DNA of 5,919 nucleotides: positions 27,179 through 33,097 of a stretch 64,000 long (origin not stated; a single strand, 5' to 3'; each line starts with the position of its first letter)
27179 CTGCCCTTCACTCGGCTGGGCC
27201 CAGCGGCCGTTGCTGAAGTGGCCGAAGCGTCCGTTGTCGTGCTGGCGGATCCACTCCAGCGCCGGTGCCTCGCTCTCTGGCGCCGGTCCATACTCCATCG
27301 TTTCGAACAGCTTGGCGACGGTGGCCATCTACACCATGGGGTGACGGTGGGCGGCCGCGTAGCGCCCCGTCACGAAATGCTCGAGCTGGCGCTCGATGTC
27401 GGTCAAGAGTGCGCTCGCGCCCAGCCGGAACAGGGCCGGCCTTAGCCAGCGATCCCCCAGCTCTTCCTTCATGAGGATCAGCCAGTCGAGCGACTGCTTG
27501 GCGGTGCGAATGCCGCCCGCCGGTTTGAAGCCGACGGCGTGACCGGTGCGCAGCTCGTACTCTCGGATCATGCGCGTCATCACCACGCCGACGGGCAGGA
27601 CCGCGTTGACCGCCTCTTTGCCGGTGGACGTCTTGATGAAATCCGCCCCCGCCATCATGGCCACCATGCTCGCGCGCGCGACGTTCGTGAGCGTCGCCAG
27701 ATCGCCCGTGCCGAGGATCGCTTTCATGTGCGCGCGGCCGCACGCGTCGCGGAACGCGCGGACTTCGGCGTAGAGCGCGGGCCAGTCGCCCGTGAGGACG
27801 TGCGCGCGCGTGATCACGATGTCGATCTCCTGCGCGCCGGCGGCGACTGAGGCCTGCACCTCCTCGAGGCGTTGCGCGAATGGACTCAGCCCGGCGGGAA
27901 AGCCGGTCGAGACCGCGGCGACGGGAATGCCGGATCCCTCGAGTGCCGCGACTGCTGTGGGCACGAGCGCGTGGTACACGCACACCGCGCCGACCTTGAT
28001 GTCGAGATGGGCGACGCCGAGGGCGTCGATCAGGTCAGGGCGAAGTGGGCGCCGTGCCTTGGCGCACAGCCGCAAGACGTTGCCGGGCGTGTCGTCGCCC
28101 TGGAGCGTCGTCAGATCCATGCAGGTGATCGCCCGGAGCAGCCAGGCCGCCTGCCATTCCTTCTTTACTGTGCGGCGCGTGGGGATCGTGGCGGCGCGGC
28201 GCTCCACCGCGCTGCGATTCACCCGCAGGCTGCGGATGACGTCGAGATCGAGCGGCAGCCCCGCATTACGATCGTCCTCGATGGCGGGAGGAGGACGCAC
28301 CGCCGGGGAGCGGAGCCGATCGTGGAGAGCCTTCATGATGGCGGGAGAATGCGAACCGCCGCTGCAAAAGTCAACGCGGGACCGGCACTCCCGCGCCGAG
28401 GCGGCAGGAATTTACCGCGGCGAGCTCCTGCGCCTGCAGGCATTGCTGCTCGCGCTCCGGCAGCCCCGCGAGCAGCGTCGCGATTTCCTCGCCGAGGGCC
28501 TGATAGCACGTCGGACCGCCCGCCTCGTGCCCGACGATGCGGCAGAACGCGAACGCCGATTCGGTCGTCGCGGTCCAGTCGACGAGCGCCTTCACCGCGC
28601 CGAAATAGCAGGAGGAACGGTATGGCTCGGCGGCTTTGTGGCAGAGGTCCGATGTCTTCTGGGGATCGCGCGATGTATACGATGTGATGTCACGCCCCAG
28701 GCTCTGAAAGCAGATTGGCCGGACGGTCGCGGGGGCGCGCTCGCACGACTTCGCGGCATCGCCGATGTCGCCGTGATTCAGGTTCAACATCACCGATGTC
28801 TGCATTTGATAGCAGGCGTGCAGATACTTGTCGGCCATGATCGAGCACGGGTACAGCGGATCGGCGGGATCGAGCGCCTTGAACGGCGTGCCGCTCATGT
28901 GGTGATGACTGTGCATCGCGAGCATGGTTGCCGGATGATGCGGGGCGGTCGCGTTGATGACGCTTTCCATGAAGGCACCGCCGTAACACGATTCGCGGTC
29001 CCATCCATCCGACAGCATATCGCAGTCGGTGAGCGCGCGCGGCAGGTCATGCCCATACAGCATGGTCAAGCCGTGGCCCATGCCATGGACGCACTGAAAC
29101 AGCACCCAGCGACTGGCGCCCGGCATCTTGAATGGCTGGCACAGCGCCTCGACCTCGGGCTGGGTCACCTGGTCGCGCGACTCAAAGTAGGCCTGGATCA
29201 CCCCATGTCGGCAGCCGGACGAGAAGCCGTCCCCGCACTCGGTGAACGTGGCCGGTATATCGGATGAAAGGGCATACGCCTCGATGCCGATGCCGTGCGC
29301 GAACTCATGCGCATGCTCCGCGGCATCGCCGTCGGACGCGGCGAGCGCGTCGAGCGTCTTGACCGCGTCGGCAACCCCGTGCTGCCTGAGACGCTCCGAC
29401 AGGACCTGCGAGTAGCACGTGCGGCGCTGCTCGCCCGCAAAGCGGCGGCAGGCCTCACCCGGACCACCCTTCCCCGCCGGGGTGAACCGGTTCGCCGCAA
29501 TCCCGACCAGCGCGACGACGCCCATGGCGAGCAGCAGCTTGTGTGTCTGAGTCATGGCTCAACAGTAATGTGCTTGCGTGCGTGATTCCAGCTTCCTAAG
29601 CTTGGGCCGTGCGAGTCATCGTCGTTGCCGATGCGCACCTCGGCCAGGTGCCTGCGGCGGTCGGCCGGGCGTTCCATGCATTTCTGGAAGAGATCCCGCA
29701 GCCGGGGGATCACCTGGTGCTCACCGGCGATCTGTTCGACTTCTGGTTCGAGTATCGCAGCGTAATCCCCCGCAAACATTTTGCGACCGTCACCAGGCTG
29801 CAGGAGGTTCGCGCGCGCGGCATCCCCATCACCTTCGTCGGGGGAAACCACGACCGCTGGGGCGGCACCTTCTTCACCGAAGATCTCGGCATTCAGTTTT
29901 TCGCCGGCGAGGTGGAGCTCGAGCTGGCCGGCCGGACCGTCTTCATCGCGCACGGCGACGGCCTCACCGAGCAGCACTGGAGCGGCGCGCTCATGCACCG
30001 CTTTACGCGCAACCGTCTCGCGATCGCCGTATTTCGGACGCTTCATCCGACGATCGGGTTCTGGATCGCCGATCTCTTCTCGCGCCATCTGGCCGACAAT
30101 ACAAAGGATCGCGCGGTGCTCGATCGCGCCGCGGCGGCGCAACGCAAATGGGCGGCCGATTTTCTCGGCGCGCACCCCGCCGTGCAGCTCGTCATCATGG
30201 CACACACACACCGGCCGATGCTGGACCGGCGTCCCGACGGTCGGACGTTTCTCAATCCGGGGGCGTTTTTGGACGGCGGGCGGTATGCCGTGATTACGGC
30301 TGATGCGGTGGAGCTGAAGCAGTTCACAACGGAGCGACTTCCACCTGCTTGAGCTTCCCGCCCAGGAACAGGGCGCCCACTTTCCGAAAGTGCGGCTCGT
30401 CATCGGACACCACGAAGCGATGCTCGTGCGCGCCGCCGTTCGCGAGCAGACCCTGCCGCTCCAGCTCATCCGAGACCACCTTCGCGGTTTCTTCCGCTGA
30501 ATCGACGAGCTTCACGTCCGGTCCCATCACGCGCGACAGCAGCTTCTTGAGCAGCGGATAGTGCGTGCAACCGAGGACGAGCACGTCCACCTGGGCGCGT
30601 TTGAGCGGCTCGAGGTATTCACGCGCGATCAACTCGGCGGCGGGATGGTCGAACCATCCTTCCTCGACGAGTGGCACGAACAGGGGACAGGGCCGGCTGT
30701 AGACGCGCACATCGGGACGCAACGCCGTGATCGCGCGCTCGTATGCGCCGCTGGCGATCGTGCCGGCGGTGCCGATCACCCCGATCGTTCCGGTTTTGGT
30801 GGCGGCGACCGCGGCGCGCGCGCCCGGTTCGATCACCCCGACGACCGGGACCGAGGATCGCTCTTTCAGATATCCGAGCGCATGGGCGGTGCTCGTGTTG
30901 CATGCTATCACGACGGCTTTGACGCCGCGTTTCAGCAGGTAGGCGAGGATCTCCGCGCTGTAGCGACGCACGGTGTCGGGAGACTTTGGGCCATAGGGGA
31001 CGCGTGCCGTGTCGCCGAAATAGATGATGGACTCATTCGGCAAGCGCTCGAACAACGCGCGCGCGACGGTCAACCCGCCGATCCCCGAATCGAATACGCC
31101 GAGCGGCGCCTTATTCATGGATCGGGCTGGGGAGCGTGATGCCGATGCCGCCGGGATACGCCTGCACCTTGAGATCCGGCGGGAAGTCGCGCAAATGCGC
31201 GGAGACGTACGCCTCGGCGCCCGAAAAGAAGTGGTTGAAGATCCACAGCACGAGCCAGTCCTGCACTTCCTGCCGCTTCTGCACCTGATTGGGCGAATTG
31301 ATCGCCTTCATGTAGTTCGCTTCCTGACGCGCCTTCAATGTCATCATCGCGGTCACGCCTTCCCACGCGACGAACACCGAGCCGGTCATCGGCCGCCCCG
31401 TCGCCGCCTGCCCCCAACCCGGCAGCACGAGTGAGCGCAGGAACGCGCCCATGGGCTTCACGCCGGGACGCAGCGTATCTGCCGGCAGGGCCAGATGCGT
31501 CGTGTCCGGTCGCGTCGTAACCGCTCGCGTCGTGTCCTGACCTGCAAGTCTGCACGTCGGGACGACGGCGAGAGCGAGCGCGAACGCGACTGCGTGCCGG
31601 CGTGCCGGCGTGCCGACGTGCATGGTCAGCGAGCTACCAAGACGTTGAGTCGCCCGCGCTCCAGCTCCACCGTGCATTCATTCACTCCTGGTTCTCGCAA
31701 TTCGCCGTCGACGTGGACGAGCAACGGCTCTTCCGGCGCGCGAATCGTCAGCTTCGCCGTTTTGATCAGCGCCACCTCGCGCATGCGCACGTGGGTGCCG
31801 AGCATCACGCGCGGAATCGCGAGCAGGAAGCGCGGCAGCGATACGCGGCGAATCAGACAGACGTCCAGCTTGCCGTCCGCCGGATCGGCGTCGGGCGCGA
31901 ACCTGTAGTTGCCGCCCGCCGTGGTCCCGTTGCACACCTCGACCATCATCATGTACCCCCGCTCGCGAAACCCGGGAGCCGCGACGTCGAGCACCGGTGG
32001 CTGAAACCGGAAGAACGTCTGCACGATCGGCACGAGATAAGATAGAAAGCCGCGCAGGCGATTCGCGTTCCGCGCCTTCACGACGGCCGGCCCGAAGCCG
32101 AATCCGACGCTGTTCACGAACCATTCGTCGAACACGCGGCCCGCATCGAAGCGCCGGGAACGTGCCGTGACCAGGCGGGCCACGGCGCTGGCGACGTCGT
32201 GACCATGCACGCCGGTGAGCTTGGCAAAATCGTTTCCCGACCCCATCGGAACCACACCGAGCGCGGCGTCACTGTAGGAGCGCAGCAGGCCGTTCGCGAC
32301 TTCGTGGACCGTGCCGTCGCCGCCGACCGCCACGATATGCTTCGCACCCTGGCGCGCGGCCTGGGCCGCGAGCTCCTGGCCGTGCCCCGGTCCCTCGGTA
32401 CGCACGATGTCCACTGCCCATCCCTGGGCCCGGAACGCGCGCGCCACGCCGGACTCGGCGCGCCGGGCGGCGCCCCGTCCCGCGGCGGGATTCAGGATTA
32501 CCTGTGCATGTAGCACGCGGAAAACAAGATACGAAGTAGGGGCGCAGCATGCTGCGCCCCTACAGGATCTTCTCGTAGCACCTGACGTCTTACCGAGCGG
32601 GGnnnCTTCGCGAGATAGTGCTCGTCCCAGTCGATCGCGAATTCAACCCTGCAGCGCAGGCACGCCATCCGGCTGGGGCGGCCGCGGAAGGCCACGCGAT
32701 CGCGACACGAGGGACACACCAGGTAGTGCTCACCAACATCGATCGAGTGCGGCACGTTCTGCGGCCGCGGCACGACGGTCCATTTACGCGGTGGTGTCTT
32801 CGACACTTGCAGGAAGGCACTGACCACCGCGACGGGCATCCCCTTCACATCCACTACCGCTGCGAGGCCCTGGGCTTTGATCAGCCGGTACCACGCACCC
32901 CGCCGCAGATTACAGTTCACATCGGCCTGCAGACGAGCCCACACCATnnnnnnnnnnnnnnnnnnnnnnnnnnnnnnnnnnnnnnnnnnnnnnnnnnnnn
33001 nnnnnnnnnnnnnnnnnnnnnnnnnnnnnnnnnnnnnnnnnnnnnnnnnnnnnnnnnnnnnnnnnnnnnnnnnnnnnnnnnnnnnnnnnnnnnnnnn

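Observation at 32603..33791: Three tandem paralogs of an unrecognised ~115-aa zinc-ribbon protein immediately 3' of selC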

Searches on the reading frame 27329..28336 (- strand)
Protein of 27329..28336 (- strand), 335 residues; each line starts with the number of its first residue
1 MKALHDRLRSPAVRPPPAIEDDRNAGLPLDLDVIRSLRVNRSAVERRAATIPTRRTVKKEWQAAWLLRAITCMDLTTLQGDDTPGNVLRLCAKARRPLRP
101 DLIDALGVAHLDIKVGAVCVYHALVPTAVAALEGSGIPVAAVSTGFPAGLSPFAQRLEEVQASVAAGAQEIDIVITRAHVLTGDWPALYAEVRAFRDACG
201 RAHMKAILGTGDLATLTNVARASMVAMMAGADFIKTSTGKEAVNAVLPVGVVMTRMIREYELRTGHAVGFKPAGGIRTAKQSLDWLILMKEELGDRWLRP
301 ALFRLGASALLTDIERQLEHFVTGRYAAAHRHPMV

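Call 24: search_protein_families(library=pfam, proteins=[window:27329-28336:-], max_evalue=0.00001)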
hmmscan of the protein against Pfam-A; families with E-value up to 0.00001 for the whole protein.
window:27329-28336:- (335 aa): 1 family
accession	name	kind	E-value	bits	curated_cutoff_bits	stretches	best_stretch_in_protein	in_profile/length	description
PF01791.15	DeoC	-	4.4e-18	66.2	23.8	1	69-281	2-203/229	DeoC/LacD family aldolase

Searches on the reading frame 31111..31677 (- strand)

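Call 24: search_protein_families(library=pfam, proteins=[window:31111-31677:-], max_evalue=0.00001)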
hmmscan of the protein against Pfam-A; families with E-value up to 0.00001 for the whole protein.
window:31111-31677:- (188 aa): 1 family
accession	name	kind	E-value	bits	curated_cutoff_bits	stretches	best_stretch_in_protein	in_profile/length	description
PF18935.5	DUF5683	-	3.7e-06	27.5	26.7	0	74-129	4-57/151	Family of unknown function (DUF5683)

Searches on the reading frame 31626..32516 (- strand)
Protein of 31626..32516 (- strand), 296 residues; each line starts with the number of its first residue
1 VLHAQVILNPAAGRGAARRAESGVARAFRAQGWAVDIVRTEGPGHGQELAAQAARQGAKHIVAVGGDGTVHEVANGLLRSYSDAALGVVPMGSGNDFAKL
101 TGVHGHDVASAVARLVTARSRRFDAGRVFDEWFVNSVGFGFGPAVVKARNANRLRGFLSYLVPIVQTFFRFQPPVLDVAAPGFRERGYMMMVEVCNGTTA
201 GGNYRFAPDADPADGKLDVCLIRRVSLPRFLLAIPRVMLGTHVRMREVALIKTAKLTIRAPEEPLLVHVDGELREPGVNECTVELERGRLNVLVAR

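Call 24: search_protein_families(library=pfam, proteins=[window:31626-32516:-], max_evalue=0.00001)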
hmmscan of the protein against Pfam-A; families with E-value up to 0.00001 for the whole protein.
window:31626-32516:- (296 aa): 2 families
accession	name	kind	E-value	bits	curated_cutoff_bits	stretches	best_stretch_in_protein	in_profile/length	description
PF00781.29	DAGK_cat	-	4e-33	114.1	23.6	1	4-128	2-125/125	Diacylglycerol kinase catalytic domain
PF19279.4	YegS_C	-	2.4e-24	86.3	27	1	136-292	2-156/158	YegS C-terminal NAD kinase beta sandwich-like domain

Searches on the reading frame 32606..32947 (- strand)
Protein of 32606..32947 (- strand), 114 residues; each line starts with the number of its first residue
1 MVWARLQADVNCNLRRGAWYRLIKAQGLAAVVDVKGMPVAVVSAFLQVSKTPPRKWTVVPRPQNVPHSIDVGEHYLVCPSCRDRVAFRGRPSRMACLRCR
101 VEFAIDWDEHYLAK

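Call 8: search_protein_families(library=pfam, proteins=[window:32606-32947:-], max_evalue=10)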
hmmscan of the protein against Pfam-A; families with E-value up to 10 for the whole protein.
window:32606-32947:- (114 aa): 4 families
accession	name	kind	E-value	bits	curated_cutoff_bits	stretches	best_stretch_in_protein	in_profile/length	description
PF22191.2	IBR_1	-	0.00044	20.5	27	1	73-105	1-33/47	IBR domain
PF17283.8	Zn_ribbon_SprT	-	0.056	13.9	28.1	1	77-103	6-34/38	SprT-like zinc ribbon domain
PF03966.22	Trm112p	-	0.087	13.2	22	1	12-82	10-32/40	Trm112p-like protein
PF23546.1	Zn_ribbon_TOP3B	-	0.096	12.8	27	1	89-105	21-37/40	DNA topoisomerase 3-beta zinc ribbon domain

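Call 9: search_protein_families(library=ncbifam, proteins=[window:32606-32947:-], max_evalue=10)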
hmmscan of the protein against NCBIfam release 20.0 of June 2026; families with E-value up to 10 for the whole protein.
window:32606-32947:- (114 aa): 1 family
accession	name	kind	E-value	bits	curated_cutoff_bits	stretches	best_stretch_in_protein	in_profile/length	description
NF041781.1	mnquin_red_QrcA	equivalog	0.12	12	180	1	60-109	28-80/174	menaquinone reductase multiheme cytochrome c subunit QrcA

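Call 57: search_protein_families(library=phrogs, proteins=[window:32606-32947:-], max_evalue=0.1)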
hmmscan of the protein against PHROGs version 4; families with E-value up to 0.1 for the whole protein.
window:32606-32947:- (114 aa): 0 families

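Call 58: search_protein_families(library=padloc, proteins=[window:32606-32947:-], max_evalue=0.1)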
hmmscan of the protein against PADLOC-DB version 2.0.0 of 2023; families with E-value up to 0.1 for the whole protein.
window:32606-32947:- (114 aa): 0 families
